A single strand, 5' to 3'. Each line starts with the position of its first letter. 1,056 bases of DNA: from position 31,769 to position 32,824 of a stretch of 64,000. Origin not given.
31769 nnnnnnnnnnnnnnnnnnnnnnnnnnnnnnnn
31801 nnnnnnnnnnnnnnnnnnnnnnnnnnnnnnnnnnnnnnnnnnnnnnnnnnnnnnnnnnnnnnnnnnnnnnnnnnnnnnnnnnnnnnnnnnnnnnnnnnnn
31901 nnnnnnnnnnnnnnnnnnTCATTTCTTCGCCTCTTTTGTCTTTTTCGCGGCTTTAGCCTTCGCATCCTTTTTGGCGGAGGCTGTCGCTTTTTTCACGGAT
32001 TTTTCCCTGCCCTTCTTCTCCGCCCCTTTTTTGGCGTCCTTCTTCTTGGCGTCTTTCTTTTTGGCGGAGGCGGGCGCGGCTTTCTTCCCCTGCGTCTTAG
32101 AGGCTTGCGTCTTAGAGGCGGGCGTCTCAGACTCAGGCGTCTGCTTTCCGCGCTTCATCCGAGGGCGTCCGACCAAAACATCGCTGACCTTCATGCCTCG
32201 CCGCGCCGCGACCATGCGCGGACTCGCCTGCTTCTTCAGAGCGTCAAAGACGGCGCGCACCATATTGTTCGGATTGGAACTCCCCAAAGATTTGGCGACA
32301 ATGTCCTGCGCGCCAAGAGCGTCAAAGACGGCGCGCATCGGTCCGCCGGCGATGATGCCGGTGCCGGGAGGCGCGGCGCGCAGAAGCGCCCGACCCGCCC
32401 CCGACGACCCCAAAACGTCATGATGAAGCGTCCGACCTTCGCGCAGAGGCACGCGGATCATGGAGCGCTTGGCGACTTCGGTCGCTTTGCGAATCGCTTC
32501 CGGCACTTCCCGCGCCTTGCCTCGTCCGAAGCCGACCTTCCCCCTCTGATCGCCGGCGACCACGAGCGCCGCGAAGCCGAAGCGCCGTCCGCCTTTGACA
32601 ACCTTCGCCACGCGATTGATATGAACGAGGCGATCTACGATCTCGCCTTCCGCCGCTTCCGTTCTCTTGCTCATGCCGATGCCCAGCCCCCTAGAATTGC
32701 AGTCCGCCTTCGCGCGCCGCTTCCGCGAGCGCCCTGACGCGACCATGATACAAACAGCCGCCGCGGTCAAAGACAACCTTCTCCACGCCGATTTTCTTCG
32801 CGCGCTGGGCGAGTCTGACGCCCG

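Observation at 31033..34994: Histone-H1-like K/A/P-rich low-complexity extensions on four clustered ribosomal proteins (L15 C-term, L30 N-term, S5 C-term, L5 N-term)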

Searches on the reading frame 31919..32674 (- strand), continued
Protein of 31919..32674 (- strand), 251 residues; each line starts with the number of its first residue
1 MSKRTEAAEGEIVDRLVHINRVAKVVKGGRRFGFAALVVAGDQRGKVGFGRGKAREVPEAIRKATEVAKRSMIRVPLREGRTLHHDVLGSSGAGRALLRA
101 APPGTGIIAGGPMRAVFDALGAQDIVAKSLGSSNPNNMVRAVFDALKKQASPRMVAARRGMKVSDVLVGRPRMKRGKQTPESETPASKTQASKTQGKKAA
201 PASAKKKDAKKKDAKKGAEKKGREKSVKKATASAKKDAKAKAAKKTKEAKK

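Call 16: find_encoding_contigs(protein=P0005, flank=10000, max_places=2)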
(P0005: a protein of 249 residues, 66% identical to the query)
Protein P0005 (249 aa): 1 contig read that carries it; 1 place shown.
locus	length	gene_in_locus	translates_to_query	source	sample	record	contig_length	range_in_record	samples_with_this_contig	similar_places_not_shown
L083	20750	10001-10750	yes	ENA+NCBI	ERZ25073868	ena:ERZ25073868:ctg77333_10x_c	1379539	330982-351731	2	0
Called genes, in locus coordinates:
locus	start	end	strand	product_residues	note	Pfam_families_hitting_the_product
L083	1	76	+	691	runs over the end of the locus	PF00009:GTP_EFTU, PF03144:GTP_EFTU_D2, PF22042:EF-G_D2, PF14492:EFG_III, PF03764:EFG_IV, PF00679:EFG_C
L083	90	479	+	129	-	-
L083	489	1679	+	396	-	PF00009:GTP_EFTU, PF03144:GTP_EFTU_D2, PF03143:GTP_EFTU_D3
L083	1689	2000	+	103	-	PF00338:Ribosomal_S10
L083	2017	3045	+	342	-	PF00297:Ribosomal_L3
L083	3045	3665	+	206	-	PF00573:Ribosomal_L4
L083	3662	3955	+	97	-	PF00276:Ribosomal_L23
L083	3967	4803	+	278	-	PF00181:Ribosomal_L2_N, PF03947:Ribosomal_L2_C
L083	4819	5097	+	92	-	PF00203:Ribosomal_S19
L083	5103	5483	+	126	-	PF00237:Ribosomal_L22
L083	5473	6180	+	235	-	PF07650:KH_2, PF00189:Ribosomal_S3_C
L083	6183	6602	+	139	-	PF00252:Ribosomal_L16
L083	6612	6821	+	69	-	PF00831:Ribosomal_L29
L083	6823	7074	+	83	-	PF00366:Ribosomal_S17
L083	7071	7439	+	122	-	PF00238:Ribosomal_L14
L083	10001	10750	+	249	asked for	PF00333:Ribosomal_S5, PF03719:Ribosomal_S5_C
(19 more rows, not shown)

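Call 17: find_encoding_contigs(protein=P0008, flank=10000, max_places=2)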
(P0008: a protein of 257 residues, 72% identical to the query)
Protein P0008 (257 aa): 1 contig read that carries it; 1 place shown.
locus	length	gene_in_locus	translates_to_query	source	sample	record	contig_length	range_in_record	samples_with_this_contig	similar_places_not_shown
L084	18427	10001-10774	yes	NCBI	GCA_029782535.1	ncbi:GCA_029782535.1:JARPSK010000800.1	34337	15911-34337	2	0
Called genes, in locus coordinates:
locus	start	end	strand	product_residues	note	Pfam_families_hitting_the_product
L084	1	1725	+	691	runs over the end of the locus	PF00009:GTP_EFTU, PF03144:GTP_EFTU_D2, PF22042:EF-G_D2, PF14492:EFG_III, PF16658:RF3_C (faint), PF03764:EFG_IV, PF00679:EFG_C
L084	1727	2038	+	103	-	PF00338:Ribosomal_S10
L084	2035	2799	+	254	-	PF00297:Ribosomal_L3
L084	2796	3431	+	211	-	PF00573:Ribosomal_L4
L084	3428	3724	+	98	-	PF00276:Ribosomal_L23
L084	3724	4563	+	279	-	PF00181:Ribosomal_L2_N, PF03947:Ribosomal_L2_C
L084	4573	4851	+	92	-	PF00203:Ribosomal_S19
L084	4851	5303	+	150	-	PF00237:Ribosomal_L22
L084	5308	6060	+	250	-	PF07650:KH_2, PF00189:Ribosomal_S3_C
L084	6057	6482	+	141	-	PF00252:Ribosomal_L16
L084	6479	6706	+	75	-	PF00831:Ribosomal_L29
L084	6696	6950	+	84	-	PF00366:Ribosomal_S17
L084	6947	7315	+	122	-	PF00238:Ribosomal_L14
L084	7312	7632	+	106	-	PF17136:ribosomal_L24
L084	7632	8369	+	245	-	PF00281:Ribosomal_L5, PF00673:Ribosomal_L5_C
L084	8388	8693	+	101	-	PF00253:Ribosomal_S14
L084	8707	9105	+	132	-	PF00410:Ribosomal_S8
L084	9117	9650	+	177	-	PF00347:Ribosomal_L6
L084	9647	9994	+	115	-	PF00861:Ribosomal_L18p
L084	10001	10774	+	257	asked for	PF00333:Ribosomal_S5, PF03719:Ribosomal_S5_C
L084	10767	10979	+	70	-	PF00327:Ribosomal_L30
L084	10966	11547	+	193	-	PF00828:Ribosomal_L27A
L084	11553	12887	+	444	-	PF00344:SecY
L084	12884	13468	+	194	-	PF00406:ADK, PF13207:AAA_17, PF13671:AAA_33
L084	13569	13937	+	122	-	PF00416:Ribosomal_S13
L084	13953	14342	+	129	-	PF00411:Ribosomal_S11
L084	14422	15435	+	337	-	PF01193:RNA_pol_L, PF01000:RNA_pol_A_bac, PF03118:RNA_pol_A_CTD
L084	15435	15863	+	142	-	PF01196:Ribosomal_L17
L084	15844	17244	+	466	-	PF00089:Trypsin, PF13365:Trypsin_2, PF00595:PDZ (faint), PF13180:PDZ_2, PF17820:PDZ_6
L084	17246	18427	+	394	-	?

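Call 36: list_cluster_members(proteins=[P0005, P0008, P0004, P0002])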
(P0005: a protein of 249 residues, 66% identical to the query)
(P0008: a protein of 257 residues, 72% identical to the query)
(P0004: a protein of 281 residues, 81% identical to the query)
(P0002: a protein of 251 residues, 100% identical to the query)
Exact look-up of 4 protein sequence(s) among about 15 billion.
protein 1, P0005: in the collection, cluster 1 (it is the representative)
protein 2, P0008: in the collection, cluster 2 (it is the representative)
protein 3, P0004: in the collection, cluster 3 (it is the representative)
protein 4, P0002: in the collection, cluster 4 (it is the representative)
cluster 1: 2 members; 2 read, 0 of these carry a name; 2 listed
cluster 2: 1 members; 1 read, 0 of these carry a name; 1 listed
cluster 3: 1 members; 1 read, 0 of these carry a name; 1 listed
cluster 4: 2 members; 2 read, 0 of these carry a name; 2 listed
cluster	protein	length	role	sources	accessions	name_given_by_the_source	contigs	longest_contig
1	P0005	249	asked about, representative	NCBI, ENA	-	-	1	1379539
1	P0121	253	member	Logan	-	-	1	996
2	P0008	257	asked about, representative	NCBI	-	-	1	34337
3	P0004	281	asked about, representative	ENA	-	-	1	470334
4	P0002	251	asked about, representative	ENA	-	-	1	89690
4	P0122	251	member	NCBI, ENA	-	-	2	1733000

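Call 37: find_encoding_contigs(protein=window:31919-32674:-, flank=1000, max_places=4)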
Protein window:31919-32674:- (251 aa): 1 contig read that carries it; 1 place shown.
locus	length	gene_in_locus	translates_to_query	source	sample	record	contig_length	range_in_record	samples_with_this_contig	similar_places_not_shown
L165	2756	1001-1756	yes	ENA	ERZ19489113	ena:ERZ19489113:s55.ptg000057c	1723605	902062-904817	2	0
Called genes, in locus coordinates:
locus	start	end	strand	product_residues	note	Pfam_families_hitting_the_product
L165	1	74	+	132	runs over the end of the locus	PF00410:Ribosomal_S8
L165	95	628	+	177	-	PF00347:Ribosomal_L6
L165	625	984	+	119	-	PF00861:Ribosomal_L18p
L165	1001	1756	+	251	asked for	PF00333:Ribosomal_S5, PF03719:Ribosomal_S5_C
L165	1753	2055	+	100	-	PF00327:Ribosomal_L30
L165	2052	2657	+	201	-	PF00828:Ribosomal_L27A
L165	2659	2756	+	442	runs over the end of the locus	PF00344:SecY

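Call 39: find_encoding_contigs(protein=window:31919-32674:-, flank=10000, max_places=4)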
Protein window:31919-32674:- (251 aa): 1 contig read that carries it; 1 place shown.
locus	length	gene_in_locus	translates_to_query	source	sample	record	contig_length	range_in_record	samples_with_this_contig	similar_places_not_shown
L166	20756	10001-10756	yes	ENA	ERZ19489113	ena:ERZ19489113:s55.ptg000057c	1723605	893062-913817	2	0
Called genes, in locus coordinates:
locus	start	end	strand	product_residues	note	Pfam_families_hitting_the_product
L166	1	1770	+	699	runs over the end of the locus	PF00009:GTP_EFTU, PF03144:GTP_EFTU_D2, PF22042:EF-G_D2, PF14492:EFG_III, PF03764:EFG_IV, PF00679:EFG_C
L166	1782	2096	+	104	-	PF00338:Ribosomal_S10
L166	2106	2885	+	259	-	PF00297:Ribosomal_L3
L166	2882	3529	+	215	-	PF00573:Ribosomal_L4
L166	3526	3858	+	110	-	PF00276:Ribosomal_L23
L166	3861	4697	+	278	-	PF00181:Ribosomal_L2_N, PF03947:Ribosomal_L2_C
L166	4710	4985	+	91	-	PF00203:Ribosomal_S19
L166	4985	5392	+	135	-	PF00237:Ribosomal_L22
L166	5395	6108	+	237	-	PF07650:KH_2, PF00189:Ribosomal_S3_C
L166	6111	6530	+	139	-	PF00252:Ribosomal_L16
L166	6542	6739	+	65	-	PF00831:Ribosomal_L29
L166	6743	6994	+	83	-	PF00366:Ribosomal_S17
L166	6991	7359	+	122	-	PF00238:Ribosomal_L14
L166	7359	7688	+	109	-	PF00467:KOW, PF17136:ribosomal_L24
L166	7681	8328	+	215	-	PF00281:Ribosomal_L5, PF00673:Ribosomal_L5_C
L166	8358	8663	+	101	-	PF00253:Ribosomal_S14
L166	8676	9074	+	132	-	PF00410:Ribosomal_S8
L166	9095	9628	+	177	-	PF00347:Ribosomal_L6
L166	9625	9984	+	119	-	PF00861:Ribosomal_L18p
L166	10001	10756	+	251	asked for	PF00333:Ribosomal_S5, PF03719:Ribosomal_S5_C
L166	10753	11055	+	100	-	PF00327:Ribosomal_L30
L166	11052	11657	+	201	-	PF00828:Ribosomal_L27A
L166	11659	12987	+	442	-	PF00344:SecY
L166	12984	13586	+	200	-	PF00406:ADK, PF13207:AAA_17, PF13238:AAA_18 (weak), PF17213:Hydin_ADK (faint)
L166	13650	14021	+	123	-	PF00416:Ribosomal_S13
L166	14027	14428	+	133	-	PF00411:Ribosomal_S11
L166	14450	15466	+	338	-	PF01193:RNA_pol_L, PF01000:RNA_pol_A_bac, PF03118:RNA_pol_A_CTD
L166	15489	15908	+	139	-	PF01196:Ribosomal_L17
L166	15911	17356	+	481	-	PF00089:Trypsin, PF13365:Trypsin_2, PF00595:PDZ (faint), PF17820:PDZ_6 (faint), PF13180:PDZ_2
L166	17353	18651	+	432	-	PF05496:RuvB_N, PF00004:AAA, PF16193:AAA_assoc_2, PF12002:MgsA_C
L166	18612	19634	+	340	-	PF00849:PseudoU_synth_2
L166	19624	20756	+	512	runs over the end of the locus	PF01039:Carboxyl_trans, PF03255:ACCA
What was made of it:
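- The genome is small: the contig is 1,723,605 bp (calls 37, 39).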

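Call 42: search_solved_structures(query=window:31919-32674:-, max_evalue=0.001, show_alignments=1)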
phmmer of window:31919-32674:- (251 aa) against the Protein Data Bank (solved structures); distinct sequences matched with E-value up to 0.001: 172 (the best 60 are shown).
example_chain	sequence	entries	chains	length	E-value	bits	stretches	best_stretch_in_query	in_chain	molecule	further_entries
9t0z_E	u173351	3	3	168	9.7e-50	172.8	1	12-166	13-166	Small ribosomal subunit protein uS5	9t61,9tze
3j9w_AE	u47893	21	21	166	1.9e-49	171.8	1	4-167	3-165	30S ribosomal protein uS5 | 30S ribosomal protein S5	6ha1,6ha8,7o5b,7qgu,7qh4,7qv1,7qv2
5njt_E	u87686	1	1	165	2.5e-49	171.4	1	4-167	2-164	30S ribosomal protein S5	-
6htq_e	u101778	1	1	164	3e-49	171.2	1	7-167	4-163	30S ribosomal protein S5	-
5nd8_e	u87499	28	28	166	2.4e-48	168.2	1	3-165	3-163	30S ribosomal protein S5 | Small ribosomal subunit protein uS5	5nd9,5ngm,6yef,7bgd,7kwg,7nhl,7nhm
8crx_E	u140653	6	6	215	2.6e-48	168.1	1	9-182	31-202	30S ribosomal protein S5 | Small ribosomal subunit protein uS5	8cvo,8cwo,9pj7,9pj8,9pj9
5li0_e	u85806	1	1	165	3.7e-48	167.6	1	6-165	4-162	30S ribosomal protein S5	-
8rd8_E5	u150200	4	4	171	9.6e-48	166.2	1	6-167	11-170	Small ribosomal subunit protein uS5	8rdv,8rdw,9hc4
5tcu_SD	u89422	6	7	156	1.3e-47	165.9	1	12-165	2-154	30S ribosomal protein S5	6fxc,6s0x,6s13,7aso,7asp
1eg0_B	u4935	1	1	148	2.3e-47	165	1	9-148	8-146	PROTEIN (S5 RIBOSOMAL PROTEIN)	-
1pkp_A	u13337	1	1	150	2.4e-47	164.9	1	9-148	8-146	RIBOSOMAL PROTEIN S5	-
1dv4_E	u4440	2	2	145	3e-47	164.6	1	11-148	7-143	RIBOSOMAL PROTEIN S5 | S5 RIBOSOMAL PROTEIN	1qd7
5t7v_SD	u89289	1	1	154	3.3e-47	164.5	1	12-163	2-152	30S ribosomal protein S5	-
9hig_E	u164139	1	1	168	7.2e-47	163.4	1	9-167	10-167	Small ribosomal subunit protein uS5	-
7unr_e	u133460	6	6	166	7.4e-47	163.3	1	9-167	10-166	30S ribosomal protein S5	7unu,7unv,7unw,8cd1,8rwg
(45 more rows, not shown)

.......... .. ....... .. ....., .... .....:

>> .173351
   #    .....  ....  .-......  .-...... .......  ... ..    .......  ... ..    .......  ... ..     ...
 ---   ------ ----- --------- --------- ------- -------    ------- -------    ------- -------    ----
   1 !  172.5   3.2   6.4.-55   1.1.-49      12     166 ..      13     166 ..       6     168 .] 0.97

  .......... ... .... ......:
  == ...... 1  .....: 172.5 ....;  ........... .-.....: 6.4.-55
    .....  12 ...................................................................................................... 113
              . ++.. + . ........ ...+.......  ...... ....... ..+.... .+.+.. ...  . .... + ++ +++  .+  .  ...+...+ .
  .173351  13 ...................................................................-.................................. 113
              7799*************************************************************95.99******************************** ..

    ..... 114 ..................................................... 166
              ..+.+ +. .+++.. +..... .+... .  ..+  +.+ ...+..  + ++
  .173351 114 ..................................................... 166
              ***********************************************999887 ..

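Call 55: predict_structure(alignment_id=A1)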
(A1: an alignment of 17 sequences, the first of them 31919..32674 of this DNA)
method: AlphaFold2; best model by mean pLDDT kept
length: 251 residues; sequences in the alignment: 17
mean_pLDDT: 47.0   pTM: 0.33
mean pLDDT of the five models: 47.0, 46.6, 44.7, 44.7, 37.7
residues with pLDDT >= 90: 0; 70-90: 17; 50-70: 88; < 50: 146
segments of 3 or more residues with pLDDT < 50: 1-15, 73-78, 80-110, 121-150, 169-231
pLDDT, mean of each block of 10 residues (from residue 1): 37 46 60 63 55 74 70 47 38 31 39 57 38 39 42 62 59 35 33 31 32 32 41 54 59 52
secondary structure, 60 per line:
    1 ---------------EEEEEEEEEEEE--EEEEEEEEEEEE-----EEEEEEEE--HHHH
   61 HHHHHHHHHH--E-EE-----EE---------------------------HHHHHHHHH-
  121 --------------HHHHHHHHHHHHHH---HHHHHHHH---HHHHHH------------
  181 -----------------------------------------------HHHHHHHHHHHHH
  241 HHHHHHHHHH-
elements in order: E16-27 E30-41 E47-54 H57-70 H111-119 H135-148 H152-159 H163-168 H228-250
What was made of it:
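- The AF2 tail has pLDDT 31-41, but the model as a whole is poor (call 55).
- Tried and rejected: The low tail confidence is only weak evidence for disorder (call 55).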

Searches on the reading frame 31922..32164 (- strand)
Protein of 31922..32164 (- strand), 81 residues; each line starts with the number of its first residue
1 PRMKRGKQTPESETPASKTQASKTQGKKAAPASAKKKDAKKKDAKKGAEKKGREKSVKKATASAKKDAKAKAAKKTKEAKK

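Call 43: search_solved_structures(query=window:31922-32164:-, max_evalue=10)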
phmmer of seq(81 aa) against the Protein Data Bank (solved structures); distinct sequences matched with E-value up to 10: 0.

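Call 45: search_protein_families(library=pfam, max_evalue=10, proteins=[window:31922-32164:-])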
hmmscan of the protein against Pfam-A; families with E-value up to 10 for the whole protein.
seq(81 aa): 0 families
